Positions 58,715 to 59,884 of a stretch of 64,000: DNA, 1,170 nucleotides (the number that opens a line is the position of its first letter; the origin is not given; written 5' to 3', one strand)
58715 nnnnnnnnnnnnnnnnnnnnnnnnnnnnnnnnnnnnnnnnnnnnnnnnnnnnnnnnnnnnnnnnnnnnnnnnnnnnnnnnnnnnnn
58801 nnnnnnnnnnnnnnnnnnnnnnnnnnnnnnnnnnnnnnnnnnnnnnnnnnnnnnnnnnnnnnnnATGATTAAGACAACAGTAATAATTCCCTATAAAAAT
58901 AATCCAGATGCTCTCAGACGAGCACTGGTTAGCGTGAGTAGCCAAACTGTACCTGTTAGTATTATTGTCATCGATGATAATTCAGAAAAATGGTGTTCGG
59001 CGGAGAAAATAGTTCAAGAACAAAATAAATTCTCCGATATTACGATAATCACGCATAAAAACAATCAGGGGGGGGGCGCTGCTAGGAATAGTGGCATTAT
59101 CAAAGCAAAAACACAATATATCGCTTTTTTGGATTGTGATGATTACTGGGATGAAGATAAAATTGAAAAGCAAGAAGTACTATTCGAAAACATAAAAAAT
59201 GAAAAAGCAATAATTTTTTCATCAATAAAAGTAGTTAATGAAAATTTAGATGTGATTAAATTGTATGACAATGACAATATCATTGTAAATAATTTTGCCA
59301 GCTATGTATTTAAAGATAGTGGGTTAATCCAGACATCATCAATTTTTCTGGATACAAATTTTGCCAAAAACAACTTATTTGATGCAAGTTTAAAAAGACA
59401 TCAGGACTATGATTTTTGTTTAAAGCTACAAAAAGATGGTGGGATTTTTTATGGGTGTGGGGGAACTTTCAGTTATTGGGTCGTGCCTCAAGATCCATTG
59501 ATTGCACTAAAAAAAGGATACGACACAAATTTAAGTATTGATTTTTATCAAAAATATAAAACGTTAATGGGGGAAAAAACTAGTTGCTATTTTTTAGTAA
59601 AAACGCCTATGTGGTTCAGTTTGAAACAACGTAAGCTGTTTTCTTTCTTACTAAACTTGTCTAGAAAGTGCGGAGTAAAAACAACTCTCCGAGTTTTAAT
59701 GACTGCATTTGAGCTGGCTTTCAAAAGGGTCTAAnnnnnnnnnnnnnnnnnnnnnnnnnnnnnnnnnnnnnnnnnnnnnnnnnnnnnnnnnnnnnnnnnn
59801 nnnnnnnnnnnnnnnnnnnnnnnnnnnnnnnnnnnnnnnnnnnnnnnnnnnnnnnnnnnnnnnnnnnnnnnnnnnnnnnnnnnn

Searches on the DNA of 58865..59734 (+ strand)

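Call 4: search_dna_similar(query=window:58865-59734:+, collection=ecoli_genomes, mode=near, max_rows=60)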
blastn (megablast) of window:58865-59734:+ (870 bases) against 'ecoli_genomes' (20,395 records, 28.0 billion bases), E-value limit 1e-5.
Records with a match: 9; places in all: 9; records where one place covers at least 80% of the query: 9.
Genomes with a match: 9 of 5426; with a place that covers at least 80% of the query: 9. Places per genome that has any: lowest 1, median 1, highest 1. On chromosomes: 9 places; on plasmids: 0.
Best place of each record, by identity: >=99% 6; 95-99% 3.
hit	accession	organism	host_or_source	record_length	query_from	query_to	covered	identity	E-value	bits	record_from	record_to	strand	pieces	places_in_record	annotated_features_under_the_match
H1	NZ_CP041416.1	Escherichia coli strain STEC711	goat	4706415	1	870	100%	100.0%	0e+0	1607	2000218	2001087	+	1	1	glycosyltransferase family 2 protein | glycosyltransferase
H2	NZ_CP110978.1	Escherichia coli strain XYEH3934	Homo sapiens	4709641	1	870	100%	100.0%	0e+0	1607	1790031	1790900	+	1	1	glycosyltransferase family 2 protein | glycosyltransferase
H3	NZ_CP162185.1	Escherichia coli strain STK78-E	Coriander root, import product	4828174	1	870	100%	100.0%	0e+0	1607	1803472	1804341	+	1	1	glycosyltransferase family A protein | glycosyltransferase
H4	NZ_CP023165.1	Escherichia coli O22:H8 strain RM10809-3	cattle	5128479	1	870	100%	99.9%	0e+0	1600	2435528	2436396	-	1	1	glycosyltransferase family 2 protein | glycosyltransferase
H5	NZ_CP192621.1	Escherichia coli strain LD91-1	Homo sapiens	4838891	1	870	100%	99.8%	0e+0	1596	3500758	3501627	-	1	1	glycosyltransferase family 2 protein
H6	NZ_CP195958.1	Escherichia coli strain G3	Raw wastewater influent sample from the ...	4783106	1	870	100%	99.5%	0e+0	1589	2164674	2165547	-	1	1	glycosyltransferase family 2 protein | glycosyltransferase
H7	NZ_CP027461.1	Escherichia coli strain 95-3322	missing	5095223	1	870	100%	98.7%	0e+0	1546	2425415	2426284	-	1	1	glycosyltransferase family 2 protein | glycosyltransferase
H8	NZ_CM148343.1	Escherichia coli strain 09A19CPO009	Homo sapiens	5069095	1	870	100%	98.7%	0e+0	1546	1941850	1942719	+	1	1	glycosyltransferase family 2 protein | glycosyltransferase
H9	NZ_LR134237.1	Escherichia coli strain NCTC9022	missing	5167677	1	870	100%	98.7%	0e+0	1546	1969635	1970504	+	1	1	glycosyltransferase family 2 protein | glycosyltransferase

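Call 5: get_annotated_region(hit=H4, flank=4000)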
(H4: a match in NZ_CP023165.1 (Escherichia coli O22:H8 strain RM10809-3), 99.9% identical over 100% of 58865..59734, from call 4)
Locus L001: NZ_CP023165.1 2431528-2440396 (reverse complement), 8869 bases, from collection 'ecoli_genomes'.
description: Escherichia coli O22:H8 strain RM10809-3 chromosome, complete genome
organism: Escherichia coli O22:H8 strain RM10809-3 (NCBI taxid 2491679)
replicon: chromosome; assembly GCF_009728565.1
host: cattle; source: -; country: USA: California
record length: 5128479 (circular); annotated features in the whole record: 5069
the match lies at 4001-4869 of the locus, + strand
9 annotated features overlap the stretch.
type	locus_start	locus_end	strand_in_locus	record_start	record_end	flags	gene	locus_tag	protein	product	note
CDS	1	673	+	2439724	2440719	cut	-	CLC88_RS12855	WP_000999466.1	N-acetyl-alpha-D-glucosaminyl-diphospho-ditrans,octacis-undecaprenol 4-epimerase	-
CDS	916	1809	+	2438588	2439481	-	galF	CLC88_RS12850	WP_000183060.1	UTP--glucose-1-phosphate uridylyltransferase GalF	-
CDS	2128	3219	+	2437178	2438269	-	-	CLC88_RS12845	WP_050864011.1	glycosyltransferase family 4 protein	-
CDS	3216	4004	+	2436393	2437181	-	-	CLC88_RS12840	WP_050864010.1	glycosyltransferase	-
CDS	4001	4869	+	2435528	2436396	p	-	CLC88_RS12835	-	glycosyltransferase family 2 protein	frameshifted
CDS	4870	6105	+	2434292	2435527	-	wzy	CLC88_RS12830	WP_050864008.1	O22 family O-antigen polymerase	-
CDS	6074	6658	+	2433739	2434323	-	-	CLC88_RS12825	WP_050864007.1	acyltransferase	-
CDS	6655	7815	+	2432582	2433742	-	-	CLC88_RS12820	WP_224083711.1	glycosyltransferase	-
CDS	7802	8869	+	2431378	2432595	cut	wzx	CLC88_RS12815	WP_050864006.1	O22 family O-antigen flippase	-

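Call 6: get_annotated_region(hit=H6, flank=4000)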
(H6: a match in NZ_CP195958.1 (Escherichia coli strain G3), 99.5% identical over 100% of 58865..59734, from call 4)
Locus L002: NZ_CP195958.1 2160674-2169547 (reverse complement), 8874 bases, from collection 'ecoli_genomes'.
description: Escherichia coli strain G3 chromosome, complete genome
organism: Escherichia coli strain G3 (NCBI taxid 562)
replicon: chromosome; assembly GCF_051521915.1
host: -; source: Raw wastewater influent sample from the Panama City Wastewater Treatment Plant; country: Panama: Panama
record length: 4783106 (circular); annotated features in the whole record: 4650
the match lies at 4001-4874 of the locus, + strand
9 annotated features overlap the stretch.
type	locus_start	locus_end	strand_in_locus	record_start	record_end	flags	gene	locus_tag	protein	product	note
CDS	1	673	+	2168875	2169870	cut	-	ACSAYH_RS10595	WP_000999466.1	N-acetyl-alpha-D-glucosaminyl-diphospho-ditrans,octacis-undecaprenol 4-epimerase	-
CDS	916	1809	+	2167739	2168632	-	galF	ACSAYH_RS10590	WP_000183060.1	UTP--glucose-1-phosphate uridylyltransferase GalF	-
CDS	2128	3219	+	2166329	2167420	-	-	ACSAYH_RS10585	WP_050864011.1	glycosyltransferase family 4 protein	-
CDS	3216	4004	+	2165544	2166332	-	-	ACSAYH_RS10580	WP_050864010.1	glycosyltransferase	-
CDS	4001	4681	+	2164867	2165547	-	-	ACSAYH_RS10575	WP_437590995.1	glycosyltransferase family 2 protein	-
CDS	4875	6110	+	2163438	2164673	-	wzy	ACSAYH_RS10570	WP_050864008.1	O22 family O-antigen polymerase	-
CDS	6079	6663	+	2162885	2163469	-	-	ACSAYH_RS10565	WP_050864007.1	acyltransferase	-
CDS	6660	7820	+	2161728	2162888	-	-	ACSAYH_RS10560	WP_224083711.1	glycosyltransferase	-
CDS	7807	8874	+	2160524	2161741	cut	wzx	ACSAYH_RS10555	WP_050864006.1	O22 family O-antigen flippase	-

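Call 7: get_annotated_region(hit=H1, flank=4000)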
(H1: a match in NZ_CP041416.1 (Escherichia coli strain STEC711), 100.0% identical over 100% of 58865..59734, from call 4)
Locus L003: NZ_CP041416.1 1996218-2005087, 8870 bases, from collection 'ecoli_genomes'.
description: Escherichia coli strain STEC711 chromosome, complete genome
organism: Escherichia coli strain STEC711 (NCBI taxid 562)
replicon: chromosome; assembly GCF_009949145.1
host: -; source: goat; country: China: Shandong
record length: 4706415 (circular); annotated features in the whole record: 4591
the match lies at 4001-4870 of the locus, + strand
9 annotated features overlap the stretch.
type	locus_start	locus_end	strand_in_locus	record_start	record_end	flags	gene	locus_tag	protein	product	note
CDS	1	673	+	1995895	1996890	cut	-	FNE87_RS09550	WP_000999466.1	N-acetyl-alpha-D-glucosaminyl-diphospho-ditrans,octacis-undecaprenol 4-epimerase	-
CDS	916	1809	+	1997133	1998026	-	galF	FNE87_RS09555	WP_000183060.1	UTP--glucose-1-phosphate uridylyltransferase GalF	-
CDS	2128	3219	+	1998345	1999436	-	-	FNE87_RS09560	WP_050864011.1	glycosyltransferase family 4 protein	-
CDS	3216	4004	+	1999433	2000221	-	-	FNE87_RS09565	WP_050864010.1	glycosyltransferase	-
CDS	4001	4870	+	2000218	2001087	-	-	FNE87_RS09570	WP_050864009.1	glycosyltransferase family 2 protein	-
CDS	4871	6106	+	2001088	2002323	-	wzy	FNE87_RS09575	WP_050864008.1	O22 family O-antigen polymerase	-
CDS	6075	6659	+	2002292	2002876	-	-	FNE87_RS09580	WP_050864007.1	acyltransferase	-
CDS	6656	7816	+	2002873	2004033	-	-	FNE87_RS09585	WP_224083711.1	glycosyltransferase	-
CDS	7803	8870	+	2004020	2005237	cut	wzx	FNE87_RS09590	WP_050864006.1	O22 family O-antigen flippase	-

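Call 8: get_annotated_region(hit=H2, flank=4000)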
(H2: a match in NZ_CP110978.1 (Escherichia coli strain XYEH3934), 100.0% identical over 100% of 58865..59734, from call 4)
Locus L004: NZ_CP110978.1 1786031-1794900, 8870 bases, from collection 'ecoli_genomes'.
description: Escherichia coli strain XYEH3934 chromosome, complete genome
organism: Escherichia coli strain XYEH3934 (NCBI taxid 562)
replicon: chromosome; assembly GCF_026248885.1
host: Homo sapiens; source: secretion; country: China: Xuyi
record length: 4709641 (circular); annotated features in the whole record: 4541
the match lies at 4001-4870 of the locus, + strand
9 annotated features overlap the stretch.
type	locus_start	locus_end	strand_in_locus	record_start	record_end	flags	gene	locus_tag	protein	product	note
CDS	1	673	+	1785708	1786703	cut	-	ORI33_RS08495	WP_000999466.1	N-acetyl-alpha-D-glucosaminyl-diphospho-ditrans,octacis-undecaprenol 4-epimerase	-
CDS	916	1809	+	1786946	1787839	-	galF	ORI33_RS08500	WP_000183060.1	UTP--glucose-1-phosphate uridylyltransferase GalF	-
CDS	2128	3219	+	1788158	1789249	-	-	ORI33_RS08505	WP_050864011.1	glycosyltransferase family 4 protein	-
CDS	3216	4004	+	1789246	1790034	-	-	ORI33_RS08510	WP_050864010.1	glycosyltransferase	-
CDS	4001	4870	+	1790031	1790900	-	-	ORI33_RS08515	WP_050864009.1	glycosyltransferase family 2 protein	-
CDS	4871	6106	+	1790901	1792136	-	wzy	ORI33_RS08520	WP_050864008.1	O22 family O-antigen polymerase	-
CDS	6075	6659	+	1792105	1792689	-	-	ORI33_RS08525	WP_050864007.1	acyltransferase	-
CDS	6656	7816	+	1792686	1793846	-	-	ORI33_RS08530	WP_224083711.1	glycosyltransferase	-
CDS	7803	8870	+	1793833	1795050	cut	wzx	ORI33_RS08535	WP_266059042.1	O22 family O-antigen flippase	-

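Call 9: get_annotated_region(hit=H3, flank=4000)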
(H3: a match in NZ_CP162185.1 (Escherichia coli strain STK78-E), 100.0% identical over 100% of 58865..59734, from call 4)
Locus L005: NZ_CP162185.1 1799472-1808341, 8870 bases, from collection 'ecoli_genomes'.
description: Escherichia coli strain STK78-E chromosome, complete genome
organism: Escherichia coli strain STK78-E (NCBI taxid 562)
replicon: chromosome; assembly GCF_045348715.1
host: -; source: Coriander root, import product; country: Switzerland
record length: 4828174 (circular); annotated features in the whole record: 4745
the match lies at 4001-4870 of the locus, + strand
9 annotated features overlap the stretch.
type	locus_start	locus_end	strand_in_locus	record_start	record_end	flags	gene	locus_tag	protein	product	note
CDS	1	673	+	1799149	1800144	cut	-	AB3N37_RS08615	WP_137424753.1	N-acetyl-alpha-D-glucosaminyl-diphospho-ditrans,octacis-undecaprenol 4-epimerase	-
CDS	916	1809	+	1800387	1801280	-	galF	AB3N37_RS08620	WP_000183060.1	UTP--glucose-1-phosphate uridylyltransferase GalF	-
CDS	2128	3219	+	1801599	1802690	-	-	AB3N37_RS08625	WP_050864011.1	glycosyltransferase family 4 protein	-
CDS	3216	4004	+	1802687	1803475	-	-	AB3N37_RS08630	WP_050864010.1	glycosyltransferase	-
CDS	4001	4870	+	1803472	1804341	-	-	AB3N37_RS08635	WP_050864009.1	glycosyltransferase family A protein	-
CDS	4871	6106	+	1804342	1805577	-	wzy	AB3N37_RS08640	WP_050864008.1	O22 family O-antigen polymerase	-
CDS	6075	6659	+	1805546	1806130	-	-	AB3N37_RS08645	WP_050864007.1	acyltransferase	-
CDS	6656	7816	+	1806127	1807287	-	-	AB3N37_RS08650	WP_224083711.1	glycosyltransferase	-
CDS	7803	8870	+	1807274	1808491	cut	wzx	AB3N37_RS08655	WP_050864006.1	O22 family O-antigen flippase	-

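Call 10: get_annotated_region(hit=H5, flank=4000)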
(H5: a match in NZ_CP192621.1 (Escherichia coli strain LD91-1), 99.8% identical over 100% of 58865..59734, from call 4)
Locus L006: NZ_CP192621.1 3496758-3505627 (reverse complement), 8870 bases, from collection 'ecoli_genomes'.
description: Escherichia coli strain LD91-1 chromosome, complete genome
organism: Escherichia coli strain LD91-1 (NCBI taxid 562)
replicon: chromosome; assembly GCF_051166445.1
host: Homo sapiens; source: feces; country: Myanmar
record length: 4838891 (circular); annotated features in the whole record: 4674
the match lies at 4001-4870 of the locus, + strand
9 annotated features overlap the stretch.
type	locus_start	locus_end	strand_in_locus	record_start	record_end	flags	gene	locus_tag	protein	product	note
CDS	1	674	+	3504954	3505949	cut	-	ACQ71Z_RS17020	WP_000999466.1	N-acetyl-alpha-D-glucosaminyl-diphospho-ditrans,octacis-undecaprenol 4-epimerase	-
CDS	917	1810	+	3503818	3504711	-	galF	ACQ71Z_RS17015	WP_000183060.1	UTP--glucose-1-phosphate uridylyltransferase GalF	-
CDS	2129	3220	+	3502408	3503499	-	-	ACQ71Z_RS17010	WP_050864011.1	glycosyltransferase family 4 protein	-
CDS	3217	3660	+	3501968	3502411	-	-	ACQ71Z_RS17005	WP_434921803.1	glycosyltransferase family A protein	-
CDS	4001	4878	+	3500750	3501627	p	-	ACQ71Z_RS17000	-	glycosyltransferase family 2 protein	frameshifted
CDS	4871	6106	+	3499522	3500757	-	wzy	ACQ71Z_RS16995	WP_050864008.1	O22 family O-antigen polymerase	-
CDS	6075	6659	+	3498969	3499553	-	-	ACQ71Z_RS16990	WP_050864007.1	acyltransferase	-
CDS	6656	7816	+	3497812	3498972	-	-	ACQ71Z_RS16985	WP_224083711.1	glycosyltransferase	-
CDS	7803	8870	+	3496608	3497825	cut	wzx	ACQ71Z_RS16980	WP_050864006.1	O22 family O-antigen flippase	-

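Call 11: get_annotated_region(hit=H7, flank=4000)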
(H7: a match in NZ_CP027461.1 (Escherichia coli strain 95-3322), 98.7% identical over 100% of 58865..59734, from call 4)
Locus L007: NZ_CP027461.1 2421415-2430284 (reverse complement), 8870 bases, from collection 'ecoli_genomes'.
description: Escherichia coli strain 95-3322 chromosome, complete genome
organism: Escherichia coli strain 95-3322 (NCBI taxid 562)
replicon: chromosome; assembly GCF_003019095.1
host: missing; source: missing; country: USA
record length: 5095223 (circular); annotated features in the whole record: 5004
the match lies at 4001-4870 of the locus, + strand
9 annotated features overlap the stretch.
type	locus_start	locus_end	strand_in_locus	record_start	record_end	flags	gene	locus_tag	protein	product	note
CDS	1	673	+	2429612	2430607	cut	-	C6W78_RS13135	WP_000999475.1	N-acetyl-alpha-D-glucosaminyl-diphospho-ditrans,octacis-undecaprenol 4-epimerase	-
CDS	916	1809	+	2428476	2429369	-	galF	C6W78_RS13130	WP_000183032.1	UTP--glucose-1-phosphate uridylyltransferase GalF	-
CDS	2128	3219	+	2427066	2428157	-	-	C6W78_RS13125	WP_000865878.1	glycosyltransferase family 4 protein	-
CDS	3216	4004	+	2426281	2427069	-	-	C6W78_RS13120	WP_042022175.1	glycosyltransferase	-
CDS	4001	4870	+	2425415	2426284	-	-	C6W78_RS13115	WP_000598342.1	glycosyltransferase family 2 protein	-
CDS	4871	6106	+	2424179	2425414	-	wzy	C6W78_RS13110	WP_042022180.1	O22 family O-antigen polymerase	-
CDS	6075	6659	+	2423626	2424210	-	-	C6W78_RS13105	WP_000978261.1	acyltransferase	-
CDS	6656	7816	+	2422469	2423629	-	-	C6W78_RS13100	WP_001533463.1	glycosyltransferase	-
CDS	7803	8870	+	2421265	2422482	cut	wzx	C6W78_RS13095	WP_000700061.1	O22 family O-antigen flippase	-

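Call 12: get_annotated_region(hit=H8, flank=4000)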
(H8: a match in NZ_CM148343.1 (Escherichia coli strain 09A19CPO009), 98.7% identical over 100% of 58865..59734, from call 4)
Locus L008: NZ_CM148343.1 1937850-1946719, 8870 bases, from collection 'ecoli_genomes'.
description: Escherichia coli strain 09A19CPO009 chromosome, whole genome shotgun sequence
organism: Escherichia coli strain 09A19CPO009 (NCBI taxid 562)
replicon: chromosome; assembly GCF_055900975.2
host: Homo sapiens; source: missing; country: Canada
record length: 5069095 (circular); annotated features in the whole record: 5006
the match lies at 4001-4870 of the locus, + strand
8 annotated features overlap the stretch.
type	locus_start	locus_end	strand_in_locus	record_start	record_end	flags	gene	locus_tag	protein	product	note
CDS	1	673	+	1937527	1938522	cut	-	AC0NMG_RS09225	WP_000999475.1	N-acetyl-alpha-D-glucosaminyl-diphospho-ditrans,octacis-undecaprenol 4-epimerase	-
CDS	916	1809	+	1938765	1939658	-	galF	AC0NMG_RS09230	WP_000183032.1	UTP--glucose-1-phosphate uridylyltransferase GalF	-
CDS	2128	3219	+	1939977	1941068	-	-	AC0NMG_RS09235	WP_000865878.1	glycosyltransferase family 4 protein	-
CDS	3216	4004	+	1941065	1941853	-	-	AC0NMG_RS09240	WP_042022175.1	glycosyltransferase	-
CDS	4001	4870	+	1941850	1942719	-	-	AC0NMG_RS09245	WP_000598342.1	glycosyltransferase family 2 protein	-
CDS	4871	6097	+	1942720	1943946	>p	wzy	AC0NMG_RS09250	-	O22 family O-antigen polymerase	incomplete; partial in the middle of a contig; missing C-terminus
CDS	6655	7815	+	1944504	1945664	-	-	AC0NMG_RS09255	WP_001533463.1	glycosyltransferase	-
CDS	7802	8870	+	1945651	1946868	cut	wzx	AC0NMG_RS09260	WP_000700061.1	O22 family O-antigen flippase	-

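Call 13: get_annotated_region(hit=H9, flank=4000)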
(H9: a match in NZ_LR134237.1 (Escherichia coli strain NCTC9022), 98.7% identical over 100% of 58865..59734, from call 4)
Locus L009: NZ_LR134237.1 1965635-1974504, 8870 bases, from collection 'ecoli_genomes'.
description: Escherichia coli strain NCTC9022 chromosome 1, complete sequence
organism: Escherichia coli strain NCTC9022 (NCBI taxid 562)
replicon: chromosome; assembly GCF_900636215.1
host: missing; source: not available: to be reported later; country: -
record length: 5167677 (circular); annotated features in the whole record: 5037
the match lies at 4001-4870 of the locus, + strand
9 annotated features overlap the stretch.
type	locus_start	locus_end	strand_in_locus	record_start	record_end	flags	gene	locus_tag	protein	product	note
CDS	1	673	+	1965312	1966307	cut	-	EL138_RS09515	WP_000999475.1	N-acetyl-alpha-D-glucosaminyl-diphospho-ditrans,octacis-undecaprenol 4-epimerase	-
CDS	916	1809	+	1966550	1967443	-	galF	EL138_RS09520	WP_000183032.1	UTP--glucose-1-phosphate uridylyltransferase GalF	-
CDS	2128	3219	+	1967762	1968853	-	-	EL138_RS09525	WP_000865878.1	glycosyltransferase family 4 protein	-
CDS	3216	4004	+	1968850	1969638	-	-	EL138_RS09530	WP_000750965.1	glycosyltransferase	-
CDS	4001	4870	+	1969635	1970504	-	-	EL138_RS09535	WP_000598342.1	glycosyltransferase family 2 protein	-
CDS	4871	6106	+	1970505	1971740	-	wzy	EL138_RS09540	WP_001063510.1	O22 family O-antigen polymerase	-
CDS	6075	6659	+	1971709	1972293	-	-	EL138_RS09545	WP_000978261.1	acyltransferase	-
CDS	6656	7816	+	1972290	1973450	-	-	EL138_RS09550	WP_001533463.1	glycosyltransferase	-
CDS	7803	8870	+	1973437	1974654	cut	wzx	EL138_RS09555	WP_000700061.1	O22 family O-antigen flippase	-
